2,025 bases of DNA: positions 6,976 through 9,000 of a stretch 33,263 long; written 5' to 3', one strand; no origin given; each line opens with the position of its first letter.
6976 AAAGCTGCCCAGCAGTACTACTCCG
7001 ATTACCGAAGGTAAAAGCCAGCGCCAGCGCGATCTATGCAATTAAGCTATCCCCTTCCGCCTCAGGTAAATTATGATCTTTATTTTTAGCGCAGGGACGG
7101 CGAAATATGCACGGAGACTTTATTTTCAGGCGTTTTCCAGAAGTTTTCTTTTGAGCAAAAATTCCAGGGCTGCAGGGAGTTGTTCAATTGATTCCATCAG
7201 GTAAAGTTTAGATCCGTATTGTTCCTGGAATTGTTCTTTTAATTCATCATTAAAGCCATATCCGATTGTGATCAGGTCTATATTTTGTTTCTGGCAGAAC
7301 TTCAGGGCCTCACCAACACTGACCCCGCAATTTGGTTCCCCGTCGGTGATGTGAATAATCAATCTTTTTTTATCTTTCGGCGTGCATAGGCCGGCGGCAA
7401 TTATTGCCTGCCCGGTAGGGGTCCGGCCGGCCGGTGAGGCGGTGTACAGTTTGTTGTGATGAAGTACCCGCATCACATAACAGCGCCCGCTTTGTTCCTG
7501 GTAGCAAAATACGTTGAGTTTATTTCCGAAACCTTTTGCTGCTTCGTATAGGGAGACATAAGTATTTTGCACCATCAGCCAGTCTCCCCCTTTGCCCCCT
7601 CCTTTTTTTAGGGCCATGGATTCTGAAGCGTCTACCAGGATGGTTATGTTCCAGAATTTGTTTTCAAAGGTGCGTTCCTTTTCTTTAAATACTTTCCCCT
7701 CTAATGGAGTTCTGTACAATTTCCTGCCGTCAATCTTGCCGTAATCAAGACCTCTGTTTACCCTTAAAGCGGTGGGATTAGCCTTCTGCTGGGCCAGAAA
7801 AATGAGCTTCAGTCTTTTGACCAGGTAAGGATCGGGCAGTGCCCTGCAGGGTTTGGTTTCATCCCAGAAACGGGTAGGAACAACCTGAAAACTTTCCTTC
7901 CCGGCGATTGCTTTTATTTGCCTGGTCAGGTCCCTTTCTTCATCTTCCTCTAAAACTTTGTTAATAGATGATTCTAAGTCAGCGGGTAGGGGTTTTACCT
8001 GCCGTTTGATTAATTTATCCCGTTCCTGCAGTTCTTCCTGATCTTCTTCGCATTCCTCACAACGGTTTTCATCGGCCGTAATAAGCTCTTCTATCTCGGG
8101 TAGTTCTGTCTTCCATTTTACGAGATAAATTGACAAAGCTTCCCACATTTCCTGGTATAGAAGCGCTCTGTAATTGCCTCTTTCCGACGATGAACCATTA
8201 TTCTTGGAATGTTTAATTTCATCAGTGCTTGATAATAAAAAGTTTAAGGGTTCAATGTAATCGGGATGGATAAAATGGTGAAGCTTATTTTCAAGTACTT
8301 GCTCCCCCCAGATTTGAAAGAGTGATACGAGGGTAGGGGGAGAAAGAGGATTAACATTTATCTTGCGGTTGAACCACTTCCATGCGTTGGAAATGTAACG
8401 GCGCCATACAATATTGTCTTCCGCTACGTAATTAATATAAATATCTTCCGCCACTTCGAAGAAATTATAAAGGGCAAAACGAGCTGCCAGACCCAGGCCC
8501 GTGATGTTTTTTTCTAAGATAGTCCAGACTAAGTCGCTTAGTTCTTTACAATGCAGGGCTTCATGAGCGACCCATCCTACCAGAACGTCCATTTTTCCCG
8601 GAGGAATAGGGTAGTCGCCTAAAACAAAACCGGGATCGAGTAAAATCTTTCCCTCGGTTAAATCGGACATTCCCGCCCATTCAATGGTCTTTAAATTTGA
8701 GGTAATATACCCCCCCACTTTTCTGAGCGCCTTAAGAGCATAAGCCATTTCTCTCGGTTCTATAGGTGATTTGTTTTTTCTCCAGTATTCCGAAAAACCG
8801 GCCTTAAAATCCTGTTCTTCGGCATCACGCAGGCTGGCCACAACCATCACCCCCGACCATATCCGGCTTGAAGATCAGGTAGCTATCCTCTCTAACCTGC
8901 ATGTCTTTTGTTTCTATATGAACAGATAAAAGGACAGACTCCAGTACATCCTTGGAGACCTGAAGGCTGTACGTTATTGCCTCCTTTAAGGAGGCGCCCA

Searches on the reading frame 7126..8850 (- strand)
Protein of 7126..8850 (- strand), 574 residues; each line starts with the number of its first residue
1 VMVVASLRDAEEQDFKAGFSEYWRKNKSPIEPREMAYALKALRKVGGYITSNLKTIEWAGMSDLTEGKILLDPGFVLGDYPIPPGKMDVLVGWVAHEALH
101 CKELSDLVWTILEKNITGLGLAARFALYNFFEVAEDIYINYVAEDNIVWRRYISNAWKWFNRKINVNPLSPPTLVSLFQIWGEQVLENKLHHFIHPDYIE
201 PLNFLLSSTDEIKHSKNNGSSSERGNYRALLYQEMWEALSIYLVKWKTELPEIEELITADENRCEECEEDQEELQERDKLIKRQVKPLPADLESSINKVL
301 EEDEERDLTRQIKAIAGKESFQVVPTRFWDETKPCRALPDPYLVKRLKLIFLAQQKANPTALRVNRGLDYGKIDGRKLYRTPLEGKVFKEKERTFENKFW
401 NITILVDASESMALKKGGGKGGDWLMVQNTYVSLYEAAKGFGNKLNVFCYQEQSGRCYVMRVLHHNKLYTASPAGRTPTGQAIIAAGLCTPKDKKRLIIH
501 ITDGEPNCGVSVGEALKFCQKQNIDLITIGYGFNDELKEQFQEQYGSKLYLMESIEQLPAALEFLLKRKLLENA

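Call 3: search_protein_families(library=pfam, proteins=[window:7126-8850:-], max_evalue=0.01)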
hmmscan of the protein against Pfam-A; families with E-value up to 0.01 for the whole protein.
window:7126-8850:- (574 aa): 1 family
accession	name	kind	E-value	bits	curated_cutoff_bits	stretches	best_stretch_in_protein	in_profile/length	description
PF00092.34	VWA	-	0.00033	21.4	23.8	0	490-536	94-144/174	von Willebrand factor type A domain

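Call 4: search_protein_families(library=ncbifam, proteins=[window:7126-8850:-], max_evalue=0.01)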
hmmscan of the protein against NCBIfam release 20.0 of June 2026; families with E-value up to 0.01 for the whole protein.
window:7126-8850:- (574 aa): 1 family
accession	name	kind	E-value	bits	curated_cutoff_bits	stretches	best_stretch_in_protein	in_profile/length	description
NF033757.1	gliding_CglB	equivalog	0.006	15.6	200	0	468-511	159-205/402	adventurous gliding motility lipoprotein CglB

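Call 8: find_homologous_proteins(query=window:7126-8850:-, max_evalue=0.001)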
Query window:7126-8850:- (574 aa): 129 proteins with E <= 0.001 among 8000 candidates; the best 120 are listed.
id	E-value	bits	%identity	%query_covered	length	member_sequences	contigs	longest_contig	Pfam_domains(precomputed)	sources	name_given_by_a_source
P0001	0.0e+0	1160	88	99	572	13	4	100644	-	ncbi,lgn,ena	-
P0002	2.2e-187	642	52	97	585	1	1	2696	-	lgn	-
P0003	1.2e-186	640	52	94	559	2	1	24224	PF00092.35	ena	-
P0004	6.0e-176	604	51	98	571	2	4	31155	-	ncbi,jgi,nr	ncbi:MAG: VWA domain-containing protein [Peptococcaceae bacterium]|jgi:hypothetical protein|nr:MAG: 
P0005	2.6e-171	589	50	97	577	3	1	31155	-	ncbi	-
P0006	6.0e-161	555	48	98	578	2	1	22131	PF00092.35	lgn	-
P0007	6.1e-161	555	49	98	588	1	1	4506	-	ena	-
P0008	1.1e-158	547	50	94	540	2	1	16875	-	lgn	-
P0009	1.9e-158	547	47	98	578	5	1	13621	-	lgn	-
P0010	3.5e-153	529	46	97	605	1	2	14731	-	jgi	jgi:hypothetical protein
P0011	4.0e-153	529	46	99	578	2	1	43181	-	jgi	-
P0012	1.0e-152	528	45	97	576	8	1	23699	-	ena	-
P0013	1.5e-152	527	46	97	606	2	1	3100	-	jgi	jgi:uncharacterized protein YegL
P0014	2.1e-152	527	46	97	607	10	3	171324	-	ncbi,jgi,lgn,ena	jgi:uncharacterized protein YegL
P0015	2.4e-151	523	46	97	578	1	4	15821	-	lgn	-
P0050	1.5e-109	385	40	97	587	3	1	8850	-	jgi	jgi:hypothetical protein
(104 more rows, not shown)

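Call 10: find_related_loci(query=A1, collection=genome_contigs, flank=8000)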
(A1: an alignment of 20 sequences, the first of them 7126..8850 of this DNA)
Query A1 (574 aa) in genome_contigs; peptide patterns used: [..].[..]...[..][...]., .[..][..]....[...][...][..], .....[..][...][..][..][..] (x = any residue, [..] = any of these).
403 stretches matched a pattern; 216 encode a relative of the query (tblastn E <= 1e-3); the best 80 are kept; 80 distinct loci.
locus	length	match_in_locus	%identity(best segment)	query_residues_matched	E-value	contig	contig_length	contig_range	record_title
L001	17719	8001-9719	88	1-572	0e+0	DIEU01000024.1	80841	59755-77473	MAG TPA_asm: Firmicutes bacterium UBA5766 UBA5766_contig_18830, whole genome shotgun sequence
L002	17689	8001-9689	51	12-571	5e-180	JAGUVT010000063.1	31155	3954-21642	MAG: Deltaproteobacteria bacterium isolate DeMMO5_3 c_000000006120, whole genome shotgun sequence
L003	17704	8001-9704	47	10-571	2e-161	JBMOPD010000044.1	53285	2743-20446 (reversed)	MAG: Bacillota bacterium isolate Betzabe_MAG119 MAG119_44, whole genome shotgun sequence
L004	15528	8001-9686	45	19-574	2e-148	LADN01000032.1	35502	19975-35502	MAG: Peptococcaceae bacterium BRH_c4a BRHa_1001925, whole genome shotgun sequence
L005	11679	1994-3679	43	1-572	3e-137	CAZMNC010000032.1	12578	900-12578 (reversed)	MAG TPA_asm: uncultured Desulfobacterales bacterium isolate binchicken_co219_457 genome assembly, contig: k141_391582, w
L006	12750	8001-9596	42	18-571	2e-134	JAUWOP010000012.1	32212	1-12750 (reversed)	MAG: Chloroflexota bacterium isolate CSMAG_2453 CSMAG_2453_k141_1035373_length_32212_cov_16.8473, whole genome shotgun s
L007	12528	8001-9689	41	12-572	5e-130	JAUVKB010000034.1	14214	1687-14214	MAG: Deltaproteobacteria bacterium isolate CSMAG_469 CSMAG_469_k127_3959544_length_14214_cov_21.9390, whole genome shotg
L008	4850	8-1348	47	127-571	3e-123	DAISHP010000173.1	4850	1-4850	MAG TPA_asm: Bacillota bacterium isolate CTOTU1360 NODE_1352_length_4850_cov_3.964755, whole genome shotgun sequence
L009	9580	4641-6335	38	10-571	3e-120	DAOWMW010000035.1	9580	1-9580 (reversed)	MAG TPA_asm: Desulfobacteraceae bacterium isolate CSMAG_3012 CSMAG_3012_k141_1480936_length_9580_cov_61.9210, whole geno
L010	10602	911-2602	38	10-571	4e-119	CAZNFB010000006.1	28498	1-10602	MAG TPA_asm: uncultured Desulfobacteraceae bacterium isolate SRP141559_co1_158 genome assembly, contig: NODE_668_length_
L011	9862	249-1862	42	18-573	4e-117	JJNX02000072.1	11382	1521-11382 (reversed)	Peptococcaceae bacterium SCADC1_2_3 contig_72, whole genome shotgun sequence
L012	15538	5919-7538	41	18-574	9e-114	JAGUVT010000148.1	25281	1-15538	MAG: Deltaproteobacteria bacterium isolate DeMMO5_3 c_000000018937, whole genome shotgun sequence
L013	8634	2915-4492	42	18-563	8e-114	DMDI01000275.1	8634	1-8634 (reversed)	MAG TPA_asm: Desulfotomaculum sp. isolate UBA9916 contig_12807, whole genome shotgun sequence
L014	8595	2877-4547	38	18-571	7e-113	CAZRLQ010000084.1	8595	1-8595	MAG TPA_asm: uncultured Desulfobacterales bacterium isolate binchicken_co256_157 genome assembly, contig: NODE_23277_len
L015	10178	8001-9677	40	18-571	9e-112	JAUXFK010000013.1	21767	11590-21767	MAG: Deltaproteobacteria bacterium isolate CSMAG_2901 CSMAG_2901_k117_3615716_length_21767_cov_21.9370, whole genome sho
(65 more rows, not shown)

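Call 14: search_protein_families(library=pfam, proteins=[L001:3630-6191:-, L001:2186-3115:-, L001:866-1882:-, L001:10084-11376:-, L001:12314-13066:-, L001:13101-13931:-, L001:14002-15159:-, L001:15162-15632:-, L001:15716-16495:-, L001:16604-17494:-], max_evalue=0.001)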
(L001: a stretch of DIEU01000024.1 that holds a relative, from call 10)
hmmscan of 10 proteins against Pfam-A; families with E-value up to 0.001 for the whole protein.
L001:3630-6191:- (853 aa): 2 families
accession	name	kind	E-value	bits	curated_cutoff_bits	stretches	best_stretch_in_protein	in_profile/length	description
PF02901.20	PFL-like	-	1.2e-125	421.1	24.3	1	61-693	18-628/647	Pyruvate formate lyase-like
PF01228.26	Gly_radical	-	2.1e-25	89.7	22.2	1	732-834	3-106/106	Glycine radical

L001:2186-3115:- (309 aa): 10 families
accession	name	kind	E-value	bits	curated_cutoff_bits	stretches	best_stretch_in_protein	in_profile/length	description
PF04055.27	Radical_SAM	-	4.6e-15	56.6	29.5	1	103-243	16-161/166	Radical SAM superfamily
PF12837.12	Fer4_6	-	1.2e-11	44.4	25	2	83-106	1-24/24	4Fe-4S binding domain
PF00037.32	Fer4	-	2.4e-11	43.4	21.1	2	85-107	2-24/24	4Fe-4S binding domain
PF12838.12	Fer4_7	-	2.2e-09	38.1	27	1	58-105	1-52/52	4Fe-4S dicluster domain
PF13237.11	Fer4_10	-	6.2e-08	32.9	25.5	1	55-102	5-53/53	4Fe-4S dicluster domain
PF13353.11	Fer4_12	-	7.3e-08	33.2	22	1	20-50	2-32/137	4Fe-4S single cluster domain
PF13484.11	Fer4_16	-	1.7e-07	32.4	30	0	90-118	1-29/66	4Fe-4S double cluster binding domain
PF13187.11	Fer4_9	-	2.8e-07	30.9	27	1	58-105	1-51/52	4Fe-4S dicluster domain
PF14697.11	Fer4_21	-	4.4e-06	27.2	35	1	56-104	5-55/59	4Fe-4S dicluster domain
PF12797.12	Fer4_2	-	4.8e-06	26.6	24.5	1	84-103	3-22/22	4Fe-4S binding domain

L001:866-1882:- (338 aa): 12 families
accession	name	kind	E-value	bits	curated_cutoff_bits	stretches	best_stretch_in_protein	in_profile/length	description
PF04055.27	Radical_SAM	-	1.7e-18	67.8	29.5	1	135-272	21-163/166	Radical SAM superfamily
PF13353.11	Fer4_12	-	8.1e-15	55.8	22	2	122-236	18-133/137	4Fe-4S single cluster domain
PF00037.32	Fer4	-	1e-11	44.6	21.1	2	114-135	2-23/24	4Fe-4S binding domain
PF13484.11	Fer4_16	-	2.7e-11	44.5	30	2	59-98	1-40/66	4Fe-4S double cluster binding domain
PF13237.11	Fer4_10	-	2.2e-10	40.7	25.5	1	112-141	1-22/53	4Fe-4S dicluster domain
PF12838.12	Fer4_7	-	8.4e-10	39.4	27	1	59-134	1-52/52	4Fe-4S dicluster domain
PF12837.12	Fer4_6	-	1e-08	35.2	25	1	112-135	1-24/24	4Fe-4S binding domain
PF12797.12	Fer4_2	-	8.5e-06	25.9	24.5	1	112-132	2-22/22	4Fe-4S binding domain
PF13187.11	Fer4_9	-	1e-05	25.9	27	1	59-134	1-51/52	4Fe-4S dicluster domain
PF25160.1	LdpA_Fe-S-bd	-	1.1e-05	25.5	27.6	0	59-77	27-45/49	LdpA Fe-S cluster-binding domain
PF12800.12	Fer4_4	-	1.4e-05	25.4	24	0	119-132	3-16/17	4Fe-4S binding domain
PF13534.11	Fer4_17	-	0.00055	20.9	22.2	0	119-133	45-59/61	4Fe-4S dicluster domain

L001:10084-11376:- (430 aa): 3 families
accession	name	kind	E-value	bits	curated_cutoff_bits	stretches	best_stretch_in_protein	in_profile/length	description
PF00108.29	Thiolase_N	-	1.3e-90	303.8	26.4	1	37-295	1-259/260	Thiolase, N-terminal domain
PF02803.24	Thiolase_C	-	1.9e-49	166.8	27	1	304-425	2-123/123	Thiolase, C-terminal domain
PF00109.32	ketoacyl-synt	-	0.00058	20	20.8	0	114-154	166-206/252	Beta-ketoacyl synthase, N-terminal domain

L001:12314-13066:- (250 aa): 5 families
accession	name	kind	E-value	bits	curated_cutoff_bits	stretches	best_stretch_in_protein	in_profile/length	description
PF13561.12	adh_short_C2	-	4.3e-71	239.7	27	1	12-242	1-234/236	Enoyl-(Acyl carrier protein) reductase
PF00106.31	adh_short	-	4.5e-60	202.9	26.6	1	6-194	1-190/195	short chain dehydrogenase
PF08659.16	KR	-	3.7e-20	73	22.6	1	8-168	3-164/180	KR domain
PF23441.1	SDR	-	2.5e-11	43.9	27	1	7-225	9-239/258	SDR-like rossmann domain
PF02737.24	3HCDH_N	-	0.00051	20.4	22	1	17-55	10-45/180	3-hydroxyacyl-CoA dehydrogenase, NAD binding domain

L001:13101-13931:- (276 aa): 4 families
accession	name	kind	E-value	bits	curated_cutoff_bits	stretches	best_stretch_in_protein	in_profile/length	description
PF13561.12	adh_short_C2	-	4e-61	207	27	1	39-267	5-234/236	Enoyl-(Acyl carrier protein) reductase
PF00106.31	adh_short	-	2e-56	191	26.6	1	30-222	2-193/195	short chain dehydrogenase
PF08659.16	KR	-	7.9e-15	55.7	22.6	1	32-182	4-153/180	KR domain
PF23441.1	SDR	-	3.3e-09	36.9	27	1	27-222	6-205/258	SDR-like rossmann domain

L001:14002-15159:- (385 aa): 6 families
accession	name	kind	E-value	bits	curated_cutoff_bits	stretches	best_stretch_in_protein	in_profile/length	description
PF22691.2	Thiolase_C_1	-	9.6e-37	126.3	28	1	247-370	13-134/144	Thiolase C-terminal domain-like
PF00108.29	Thiolase_N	-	1.5e-21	77.4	26.4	1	4-187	1-203/260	Thiolase, N-terminal domain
PF02803.24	Thiolase_C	-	2.1e-10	40.7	27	1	258-355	27-106/123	Thiolase, C-terminal domain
PF00109.32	ketoacyl-synt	-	1.2e-06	28.8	20.8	1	65-116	156-206/252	Beta-ketoacyl synthase, N-terminal domain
PF02801.28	Ketoacyl-synt_C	-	2e-06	28.2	20.8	0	245-280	13-52/119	Beta-ketoacyl synthase, C-terminal domain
PF00814.31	TsaD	-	0.00022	21.5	24.8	1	30-141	36-154/264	tRNA N6-adenosine threonylcarbamoyltransferase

L001:15162-15632:- (156 aa): 2 families
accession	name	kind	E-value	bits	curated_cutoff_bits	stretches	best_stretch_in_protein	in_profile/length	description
PF01796.24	OB_ChsH2_C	-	7.1e-09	35.9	27.1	1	68-128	3-63/65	ChsH2, C-terminal OB-fold domain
PF12172.15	zf-ChsH2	-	1.2e-08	35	23.2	1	35-65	7-37/37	ChsH2, rubredoxin-like zinc ribbon domain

L001:15716-16495:- (259 aa): 2 families
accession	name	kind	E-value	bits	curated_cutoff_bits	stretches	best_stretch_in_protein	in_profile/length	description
PF00378.25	ECH_1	-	4.1e-65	220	27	1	12-258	4-250/251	Enoyl-CoA hydratase/isomerase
PF16113.10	ECH_2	-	3.7e-32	112.6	27.2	1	16-187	3-176/335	Enoyl-CoA hydratase/isomerase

L001:16604-17494:- (296 aa): 8 families
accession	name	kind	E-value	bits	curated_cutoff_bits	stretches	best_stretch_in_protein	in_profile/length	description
PF02737.24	3HCDH_N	-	2.9e-65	220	22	1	22-199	2-179/180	3-hydroxyacyl-CoA dehydrogenase, NAD binding domain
PF00725.27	3HCDH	-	4e-28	98.2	22.1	1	202-296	1-97/97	3-hydroxyacyl-CoA dehydrogenase, C-terminal domain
PF07992.20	Pyr_redox_2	-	3.7e-06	27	26.1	1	20-81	143-204/291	Pyridine nucleotide-disulphide oxidoreductase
PF00070.33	Pyr_redox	-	9.2e-06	26.5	22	1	21-80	1-60/82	Pyridine nucleotide-disulphide oxidoreductase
PF03446.21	NAD_binding_2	-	9.6e-06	26.1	21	1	22-138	2-98/161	NAD binding domain of 6-phosphogluconate dehydrogenase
PF01262.27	AlaDh_PNT_C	-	8.2e-05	22.6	23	1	12-106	21-100/214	Alanine dehydrogenase/PNT, C-terminal domain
PF01210.29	NAD_Gly3P_dh_N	-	0.0002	21.8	23.1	1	22-133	2-102/158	NAD-dependent glycerol-3-phosphate dehydrogenase N-terminus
PF03807.23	F420_oxidored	-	0.00023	22.2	21.6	0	21-107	1-68/94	NADP oxidoreductase coenzyme F420-dependent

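Call 24: find_encoding_contigs(protein=window:7126-8850:-, flank=10000, max_places=6)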
Protein window:7126-8850:- (574 aa): no gene with exactly this product is on record in the collection.

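Call 25: find_encoding_contigs(protein=P0001, flank=10000, max_places=6)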
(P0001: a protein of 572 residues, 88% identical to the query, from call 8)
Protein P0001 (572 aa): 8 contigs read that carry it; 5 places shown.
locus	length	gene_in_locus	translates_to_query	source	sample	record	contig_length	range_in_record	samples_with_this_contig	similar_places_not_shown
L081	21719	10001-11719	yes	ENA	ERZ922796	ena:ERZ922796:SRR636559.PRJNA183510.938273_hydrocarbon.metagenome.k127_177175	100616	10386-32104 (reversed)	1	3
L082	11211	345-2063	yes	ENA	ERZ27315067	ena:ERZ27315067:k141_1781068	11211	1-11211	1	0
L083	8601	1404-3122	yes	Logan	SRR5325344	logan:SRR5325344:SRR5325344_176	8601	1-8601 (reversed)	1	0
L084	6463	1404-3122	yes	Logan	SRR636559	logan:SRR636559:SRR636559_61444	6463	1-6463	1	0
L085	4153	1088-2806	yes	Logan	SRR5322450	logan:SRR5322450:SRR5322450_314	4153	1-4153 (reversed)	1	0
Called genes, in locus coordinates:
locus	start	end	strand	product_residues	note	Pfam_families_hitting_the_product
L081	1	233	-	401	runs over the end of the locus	PF02771:Acyl-CoA_dh_N, PF02770:Acyl-CoA_dh_M, PF00441:Acyl-CoA_dh_1, PF08028:Acyl-CoA_dh_2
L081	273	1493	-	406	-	PF02515:CoA_transf_3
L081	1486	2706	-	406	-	PF02515:CoA_transf_3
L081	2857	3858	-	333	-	PF13353:Fer4_12 (weak), PF12838:Fer4_7, PF00037:Fer4 (weak), PF12797:Fer4_2 (weak), PF12837:Fer4_6, PF13237:Fer4_10 (weak), PF13353:Fer4_12 (weak), PF04055:Radical_SAM, +4 more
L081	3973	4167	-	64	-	-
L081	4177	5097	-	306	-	PF13237:Fer4_10 (weak), PF00037:Fer4 (weak), PF12837:Fer4_6 (weak), PF12838:Fer4_7, PF14697:Fer4_21 (weak), PF00037:Fer4 (weak), PF04055:Radical_SAM, PF12837:Fer4_6 (weak), +4 more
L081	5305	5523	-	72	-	-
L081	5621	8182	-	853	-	PF02901:PFL-like, PF01228:Gly_radical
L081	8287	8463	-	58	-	PF08201:BssC_TutF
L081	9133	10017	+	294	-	PF07728:AAA_5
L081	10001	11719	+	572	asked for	-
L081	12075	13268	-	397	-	PF00108:Thiolase_N, PF02803:Thiolase_C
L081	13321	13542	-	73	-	-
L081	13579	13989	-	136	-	PF00903:Glyoxalase, PF13468:Glyoxalase_3 (weak), PF13669:Glyoxalase_4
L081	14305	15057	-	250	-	PF00106:adh_short, PF08659:KR, PF23441:SDR, PF13561:adh_short_C2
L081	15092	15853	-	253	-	PF00106:adh_short, PF08659:KR, PF23441:SDR, PF13561:adh_short_C2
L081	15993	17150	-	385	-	PF00108:Thiolase_N, PF02801:Ketoacyl-synt_C (faint), PF00109:ketoacyl-synt (faint), PF02803:Thiolase_C, PF22691:Thiolase_C_1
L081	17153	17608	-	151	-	PF12172:zf-ChsH2, PF01796:OB_ChsH2_C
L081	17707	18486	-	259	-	PF00378:ECH_1, PF16113:ECH_2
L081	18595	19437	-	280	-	PF00070:Pyr_redox (weak), PF02737:3HCDH_N, PF03446:NAD_binding_2 (weak), PF07992:Pyr_redox_2 (weak), PF00725:3HCDH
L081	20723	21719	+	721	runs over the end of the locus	PF02629:CoA_binding, PF13380:CoA_binding_2, PF13607:Succ_CoA_lig, PF19045:Ligase_CoA_2, PF08442:ATP-grasp_2 (weak), PF13549:ATP-grasp_5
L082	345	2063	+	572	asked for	-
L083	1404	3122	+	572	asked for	-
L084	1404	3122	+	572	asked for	-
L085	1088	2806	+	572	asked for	-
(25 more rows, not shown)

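Call 29: search_solved_structures(query=A1, max_evalue=1)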
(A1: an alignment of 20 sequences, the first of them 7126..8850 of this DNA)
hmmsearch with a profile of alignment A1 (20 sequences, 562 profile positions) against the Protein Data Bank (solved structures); distinct sequences matched with E-value up to 1: 11.
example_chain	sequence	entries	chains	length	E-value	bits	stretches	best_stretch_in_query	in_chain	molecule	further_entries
4cn8_A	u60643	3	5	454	3.5e-05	25.9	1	480-532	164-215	PROXIMAL THREAD MATRIX PROTEIN 1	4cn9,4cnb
3ibs_A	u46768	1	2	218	0.0017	20.3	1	385-521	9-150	conserved hypothetical protein BatB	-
4jdu_A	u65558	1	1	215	0.0025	19.7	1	385-520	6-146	Aerotolerance-related membrane protein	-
9uka_G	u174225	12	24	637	0.014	17.3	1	282-433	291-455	Cobaltochelatase subunit CobT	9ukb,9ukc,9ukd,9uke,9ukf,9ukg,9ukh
2did_A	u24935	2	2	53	0.14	14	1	428-461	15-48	Tripartite motif protein 39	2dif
3tw0_A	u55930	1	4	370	0.23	13.3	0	461-495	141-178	Cell wall surface anchor family protein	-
3tvy_A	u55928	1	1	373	0.23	13.3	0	461-495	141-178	Cell wall surface anchor family protein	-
3qe6_A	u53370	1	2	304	0.37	12.6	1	153-247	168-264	Protein kinase C and casein kinase II substrate protein 3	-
3syv_A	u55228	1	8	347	0.56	12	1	153-248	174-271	Protein kinase C and casein kinase II substrate protein 3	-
3m3w_A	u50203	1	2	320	0.58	12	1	153-248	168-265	Protein kinase C and casein kinase II substrate protein 3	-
9w48_A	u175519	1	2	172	0.78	11.5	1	452-487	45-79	Macro domain-containing protein DR_2288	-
